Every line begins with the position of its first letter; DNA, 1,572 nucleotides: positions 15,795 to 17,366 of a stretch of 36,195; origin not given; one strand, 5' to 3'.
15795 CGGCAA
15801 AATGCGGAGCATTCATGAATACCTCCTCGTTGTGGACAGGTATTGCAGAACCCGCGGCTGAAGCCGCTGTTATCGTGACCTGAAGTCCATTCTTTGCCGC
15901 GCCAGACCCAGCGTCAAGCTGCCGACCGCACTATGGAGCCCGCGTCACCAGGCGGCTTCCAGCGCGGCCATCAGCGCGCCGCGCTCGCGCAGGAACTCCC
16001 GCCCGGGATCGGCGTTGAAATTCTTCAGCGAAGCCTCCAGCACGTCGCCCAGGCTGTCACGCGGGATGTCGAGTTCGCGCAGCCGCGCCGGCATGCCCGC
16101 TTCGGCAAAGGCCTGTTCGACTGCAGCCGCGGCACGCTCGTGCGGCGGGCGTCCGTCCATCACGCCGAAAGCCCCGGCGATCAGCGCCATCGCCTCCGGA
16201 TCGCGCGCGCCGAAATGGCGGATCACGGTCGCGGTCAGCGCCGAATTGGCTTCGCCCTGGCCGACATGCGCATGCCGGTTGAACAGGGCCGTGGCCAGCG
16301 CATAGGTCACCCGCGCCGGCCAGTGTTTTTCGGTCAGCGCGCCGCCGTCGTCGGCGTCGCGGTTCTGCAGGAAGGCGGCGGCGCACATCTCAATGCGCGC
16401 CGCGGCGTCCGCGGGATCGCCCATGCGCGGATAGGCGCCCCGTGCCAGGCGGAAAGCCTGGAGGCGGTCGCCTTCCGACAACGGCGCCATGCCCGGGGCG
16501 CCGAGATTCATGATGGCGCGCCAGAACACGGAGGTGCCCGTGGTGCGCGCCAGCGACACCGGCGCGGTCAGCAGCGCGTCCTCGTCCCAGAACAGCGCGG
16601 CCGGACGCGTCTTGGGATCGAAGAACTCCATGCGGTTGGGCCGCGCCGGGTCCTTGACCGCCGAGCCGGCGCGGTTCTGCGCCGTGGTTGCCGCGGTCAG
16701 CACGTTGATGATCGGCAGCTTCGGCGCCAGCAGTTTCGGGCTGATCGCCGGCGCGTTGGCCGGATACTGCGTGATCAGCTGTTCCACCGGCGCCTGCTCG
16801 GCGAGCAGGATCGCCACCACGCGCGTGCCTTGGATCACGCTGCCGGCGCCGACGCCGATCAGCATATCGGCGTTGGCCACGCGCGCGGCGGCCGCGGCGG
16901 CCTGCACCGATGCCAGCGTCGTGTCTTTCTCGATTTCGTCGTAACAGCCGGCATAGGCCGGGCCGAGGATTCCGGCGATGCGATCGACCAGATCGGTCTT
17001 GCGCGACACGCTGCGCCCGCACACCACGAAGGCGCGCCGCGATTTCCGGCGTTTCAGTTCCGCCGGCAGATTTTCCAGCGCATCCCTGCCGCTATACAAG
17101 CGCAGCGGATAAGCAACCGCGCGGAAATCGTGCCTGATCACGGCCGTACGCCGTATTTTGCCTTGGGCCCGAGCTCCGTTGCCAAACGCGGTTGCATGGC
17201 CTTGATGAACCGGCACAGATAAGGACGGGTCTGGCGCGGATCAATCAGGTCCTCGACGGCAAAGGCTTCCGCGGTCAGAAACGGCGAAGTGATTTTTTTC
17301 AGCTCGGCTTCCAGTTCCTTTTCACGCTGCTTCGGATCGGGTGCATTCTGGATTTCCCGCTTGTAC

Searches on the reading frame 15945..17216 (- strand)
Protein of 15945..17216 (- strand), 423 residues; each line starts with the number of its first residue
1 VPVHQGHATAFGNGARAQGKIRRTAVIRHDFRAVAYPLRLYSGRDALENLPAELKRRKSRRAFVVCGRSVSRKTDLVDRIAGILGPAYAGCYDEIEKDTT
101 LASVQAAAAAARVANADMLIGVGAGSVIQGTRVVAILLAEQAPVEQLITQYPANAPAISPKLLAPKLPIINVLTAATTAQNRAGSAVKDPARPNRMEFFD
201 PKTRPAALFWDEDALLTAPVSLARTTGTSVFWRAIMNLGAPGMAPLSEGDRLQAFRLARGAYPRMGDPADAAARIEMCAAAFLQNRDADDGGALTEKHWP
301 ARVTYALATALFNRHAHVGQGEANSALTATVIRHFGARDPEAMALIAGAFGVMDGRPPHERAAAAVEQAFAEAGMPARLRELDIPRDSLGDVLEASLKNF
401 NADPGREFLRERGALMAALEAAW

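Call 7: search_protein_families(library=pfam, proteins=[window:15945-17216:-])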
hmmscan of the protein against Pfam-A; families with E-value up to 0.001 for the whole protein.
window:15945-17216:- (423 aa): 3 families
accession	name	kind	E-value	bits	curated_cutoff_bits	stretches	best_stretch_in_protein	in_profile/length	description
PF00465.25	Fe-ADH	-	1.1e-28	100.4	31.3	1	37-211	1-167/168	Iron-containing alcohol dehydrogenase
PF13685.12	Fe-ADH_2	-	1.1e-06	29.2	28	1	43-137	3-96/149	Iron-containing alcohol dehydrogenase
PF25137.1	ADH_Fe_C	-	5.3e-06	26.7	27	1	253-397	31-169/194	Fe-containing alcohol dehydrogenase family, C-terminal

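Call 11: search_protein_families(library=ncbifam, proteins=[window:15945-17216:-], max_evalue=1e-10)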
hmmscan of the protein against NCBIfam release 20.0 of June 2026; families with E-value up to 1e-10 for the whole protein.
window:15945-17216:- (423 aa): 6 families
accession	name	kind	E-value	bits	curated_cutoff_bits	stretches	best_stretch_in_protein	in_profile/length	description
NF058672.1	4HyButDHCUPNE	equivalog_domain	1.5e-21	77.1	500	1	36-399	6-355/378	4-hydroxybutyrate dehydrogenase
TIGR02638.1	lactal_redase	equivalog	1.1e-20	73.8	523.15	1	41-399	11-360/379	lactaldehyde reductase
NF007911.0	PRK10624.1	equivalog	1.1e-18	67.4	537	1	41-398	12-358/382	lactaldehyde reductase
TIGR03405.1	Phn_Fe-ADH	equivalog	1.7e-14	53.4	423.7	1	37-353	4-306/355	iron-containing alcohol dehydrogenase PsrA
NF050025.1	SulfAcetaldRedSarD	equivalog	4e-13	49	700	1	42-371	13-329/385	sulfoacetaldehyde reductase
NF010378.0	PRK13805.1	equivalog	9.4e-11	40.3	951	0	26-340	451-762/872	bifunctional acetaldehyde-CoA/alcohol dehydrogenase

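Call 32: search_solved_structures(query=window:15945-17216:-, max_evalue=0.00001)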
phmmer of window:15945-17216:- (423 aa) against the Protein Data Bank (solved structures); distinct sequences matched with E-value up to 0.00001: 22.
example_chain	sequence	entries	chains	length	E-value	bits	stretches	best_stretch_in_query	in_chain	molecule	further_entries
9ldl_C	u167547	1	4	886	2e-20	76.4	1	34-394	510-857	Aldehyde dehydrogenase family protein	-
7qlq_AAA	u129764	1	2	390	8.5e-14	54.6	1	41-399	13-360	Lactaldehyde reductase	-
7qls_AAA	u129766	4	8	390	1.2e-13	54.1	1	41-399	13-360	Lactaldehyde reductase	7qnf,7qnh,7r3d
5br4_A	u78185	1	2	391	2.8e-13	52.9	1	41-399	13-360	Lactaldehyde reductase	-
7qnj_AAA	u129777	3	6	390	3.7e-13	52.5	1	41-399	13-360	Lactaldehyde reductase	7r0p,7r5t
2bi4_A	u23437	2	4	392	4e-13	52.3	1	41-399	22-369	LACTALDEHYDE REDUCTASE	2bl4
1rrm_A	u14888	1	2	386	4.1e-13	52.3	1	41-399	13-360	Lactaldehyde reductase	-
7qlg_AAA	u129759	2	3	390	6.8e-13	51.6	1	41-399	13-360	Lactaldehyde reductase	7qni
8zwd_B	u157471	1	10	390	1.8e-10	43.6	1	41-292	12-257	NAD(P)-dependent methanol dehydrogenase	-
5yvr_A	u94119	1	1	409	3.5e-09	39.4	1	38-386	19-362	alcohol dehydrogenase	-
5yvm_A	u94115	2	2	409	6.2e-09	38.6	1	38-386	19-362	alcohol dehydrogenase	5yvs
9jx4_A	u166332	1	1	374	1.2e-08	37.6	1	37-141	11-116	Aldehyde-alcohol dehydrogenase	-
8zrl_A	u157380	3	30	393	1.1e-07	34.5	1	70-398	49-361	NAD-dependent methanol dehydrogenase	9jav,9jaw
3jzd_A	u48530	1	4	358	1.5e-07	34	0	34-404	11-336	Iron-containing alcohol dehydrogenase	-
9ph0_A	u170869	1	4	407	1.5e-07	34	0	49-245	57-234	MAR1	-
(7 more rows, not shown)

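Call 66: search_solved_structures(query=window:15945-17141:-, max_evalue=1e-12, show_alignments=2)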
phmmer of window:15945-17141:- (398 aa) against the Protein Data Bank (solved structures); distinct sequences matched with E-value up to 1e-12: 8.
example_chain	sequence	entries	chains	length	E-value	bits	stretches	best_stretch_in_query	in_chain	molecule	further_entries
9ldl_C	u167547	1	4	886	1.4e-20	77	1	11-369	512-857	Aldehyde dehydrogenase family protein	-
7qlq_AAA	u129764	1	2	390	8e-14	54.8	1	16-374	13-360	Lactaldehyde reductase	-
7qls_AAA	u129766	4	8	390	1.1e-13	54.3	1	16-374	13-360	Lactaldehyde reductase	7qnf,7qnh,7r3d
5br4_A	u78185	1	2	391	2.6e-13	53.1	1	16-374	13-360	Lactaldehyde reductase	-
7qnj_AAA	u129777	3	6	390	3.5e-13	52.7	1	16-374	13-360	Lactaldehyde reductase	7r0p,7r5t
1rrm_A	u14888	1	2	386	3.8e-13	52.5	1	16-374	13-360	Lactaldehyde reductase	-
2bi4_A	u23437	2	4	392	4.2e-13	52.4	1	16-374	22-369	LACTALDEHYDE REDUCTASE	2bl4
7qlg_AAA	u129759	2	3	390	6.4e-13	51.8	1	16-374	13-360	Lactaldehyde reductase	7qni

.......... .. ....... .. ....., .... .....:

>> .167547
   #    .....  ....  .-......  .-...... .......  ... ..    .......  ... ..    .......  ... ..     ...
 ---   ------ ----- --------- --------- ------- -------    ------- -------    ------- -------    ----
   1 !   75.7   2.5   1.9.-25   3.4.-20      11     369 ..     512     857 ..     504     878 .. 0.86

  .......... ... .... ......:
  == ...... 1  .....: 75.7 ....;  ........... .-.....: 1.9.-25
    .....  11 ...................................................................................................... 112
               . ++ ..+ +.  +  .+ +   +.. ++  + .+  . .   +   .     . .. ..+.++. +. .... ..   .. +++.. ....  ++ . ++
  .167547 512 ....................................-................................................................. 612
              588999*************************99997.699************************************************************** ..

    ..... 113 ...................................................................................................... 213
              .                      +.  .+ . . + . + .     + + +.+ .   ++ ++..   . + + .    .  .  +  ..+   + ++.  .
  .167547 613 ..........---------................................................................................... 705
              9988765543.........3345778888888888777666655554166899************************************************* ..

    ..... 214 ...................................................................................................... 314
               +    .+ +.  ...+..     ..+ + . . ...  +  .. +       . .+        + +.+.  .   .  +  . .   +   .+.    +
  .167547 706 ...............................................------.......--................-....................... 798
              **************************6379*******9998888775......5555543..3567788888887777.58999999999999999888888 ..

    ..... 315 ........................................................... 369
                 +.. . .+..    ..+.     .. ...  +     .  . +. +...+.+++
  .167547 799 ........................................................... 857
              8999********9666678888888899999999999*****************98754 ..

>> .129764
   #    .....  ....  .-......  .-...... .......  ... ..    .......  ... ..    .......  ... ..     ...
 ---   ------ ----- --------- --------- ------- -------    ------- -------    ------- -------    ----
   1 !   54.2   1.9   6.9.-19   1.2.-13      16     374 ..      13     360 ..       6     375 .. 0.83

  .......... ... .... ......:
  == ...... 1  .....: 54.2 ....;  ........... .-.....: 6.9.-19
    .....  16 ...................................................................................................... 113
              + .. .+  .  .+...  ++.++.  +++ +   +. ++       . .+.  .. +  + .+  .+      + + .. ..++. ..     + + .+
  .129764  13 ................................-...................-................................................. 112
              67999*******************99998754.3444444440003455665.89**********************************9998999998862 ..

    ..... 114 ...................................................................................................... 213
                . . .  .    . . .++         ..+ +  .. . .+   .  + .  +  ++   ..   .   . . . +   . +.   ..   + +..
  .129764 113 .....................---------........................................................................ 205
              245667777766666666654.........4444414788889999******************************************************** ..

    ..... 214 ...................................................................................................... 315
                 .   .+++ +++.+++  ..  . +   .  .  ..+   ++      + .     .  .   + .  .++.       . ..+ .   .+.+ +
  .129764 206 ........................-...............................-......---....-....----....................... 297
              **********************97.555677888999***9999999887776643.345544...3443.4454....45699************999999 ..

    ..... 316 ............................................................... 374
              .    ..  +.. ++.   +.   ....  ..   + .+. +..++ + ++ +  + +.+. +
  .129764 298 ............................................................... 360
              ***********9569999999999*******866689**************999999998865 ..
